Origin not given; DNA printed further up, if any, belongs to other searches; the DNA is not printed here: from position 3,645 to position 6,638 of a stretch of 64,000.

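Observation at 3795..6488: Recurrent pairing of the enzyme paralogs with a ~900-aa N-terminal-SLH protein (B1 here, B2 at 60551-63259)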

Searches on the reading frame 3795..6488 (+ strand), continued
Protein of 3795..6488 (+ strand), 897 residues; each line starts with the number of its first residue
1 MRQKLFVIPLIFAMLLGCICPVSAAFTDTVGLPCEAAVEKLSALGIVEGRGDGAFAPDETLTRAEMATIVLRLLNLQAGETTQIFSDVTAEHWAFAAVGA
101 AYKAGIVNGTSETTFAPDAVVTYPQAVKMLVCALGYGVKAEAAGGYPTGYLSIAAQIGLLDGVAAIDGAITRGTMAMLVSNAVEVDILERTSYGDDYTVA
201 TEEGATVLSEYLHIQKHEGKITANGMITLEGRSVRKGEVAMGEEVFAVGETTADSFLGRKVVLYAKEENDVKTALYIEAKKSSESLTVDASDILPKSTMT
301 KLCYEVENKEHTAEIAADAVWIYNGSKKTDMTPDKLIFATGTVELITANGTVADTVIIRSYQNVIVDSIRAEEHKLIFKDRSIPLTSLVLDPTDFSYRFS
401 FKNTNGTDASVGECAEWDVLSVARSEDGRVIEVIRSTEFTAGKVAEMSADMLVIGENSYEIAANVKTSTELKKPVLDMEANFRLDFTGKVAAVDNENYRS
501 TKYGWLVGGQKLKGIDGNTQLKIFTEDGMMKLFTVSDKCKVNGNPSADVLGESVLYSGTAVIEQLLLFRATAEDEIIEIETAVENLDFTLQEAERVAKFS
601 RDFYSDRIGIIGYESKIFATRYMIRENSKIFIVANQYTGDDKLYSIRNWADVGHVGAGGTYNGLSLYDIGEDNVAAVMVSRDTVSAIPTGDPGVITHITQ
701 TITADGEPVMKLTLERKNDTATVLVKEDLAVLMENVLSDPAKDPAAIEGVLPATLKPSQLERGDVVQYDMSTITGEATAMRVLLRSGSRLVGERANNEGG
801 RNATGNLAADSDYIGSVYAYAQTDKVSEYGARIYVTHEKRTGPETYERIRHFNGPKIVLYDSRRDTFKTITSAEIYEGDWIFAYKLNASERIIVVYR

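Call 77: search_protein_families(library=pfam, proteins=[L037:10552-13323:+, L022:9842-12697:+, L026:9881-12796:+, L084:8375-14293:+, L057:10533-13223:+], max_evalue=0.001)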
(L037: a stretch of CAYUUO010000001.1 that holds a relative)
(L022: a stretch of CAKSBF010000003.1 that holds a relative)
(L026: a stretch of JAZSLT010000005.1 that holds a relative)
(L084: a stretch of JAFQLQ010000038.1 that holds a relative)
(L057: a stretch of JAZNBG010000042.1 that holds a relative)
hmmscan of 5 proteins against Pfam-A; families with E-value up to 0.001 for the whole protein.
L037:10552-13323:+ (924 aa): 1 family
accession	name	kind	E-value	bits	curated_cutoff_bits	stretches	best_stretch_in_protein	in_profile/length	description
PF00395.25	SLH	-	8.8e-05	22.8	20.8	0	114-152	2-40/44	S-layer homology domain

L022:9842-12697:+ (952 aa): 1 family
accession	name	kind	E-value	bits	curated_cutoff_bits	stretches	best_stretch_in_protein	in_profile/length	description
PF00395.25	SLH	-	1.3e-27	95.9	20.8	2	105-146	2-43/44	S-layer homology domain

L026:9881-12796:+ (972 aa): 1 family
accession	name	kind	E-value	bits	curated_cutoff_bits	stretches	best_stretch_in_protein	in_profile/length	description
PF00395.25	SLH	-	8.7e-27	93.3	20.8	2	91-133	1-43/44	S-layer homology domain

L084:8375-14293:+ (1973 aa): 1 family
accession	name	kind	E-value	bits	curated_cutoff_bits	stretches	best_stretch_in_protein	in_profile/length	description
PF00395.25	SLH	-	5.2e-33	113.2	20.8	3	1115-1156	1-43/44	S-layer homology domain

L057:10533-13223:+ (897 aa): 0 families
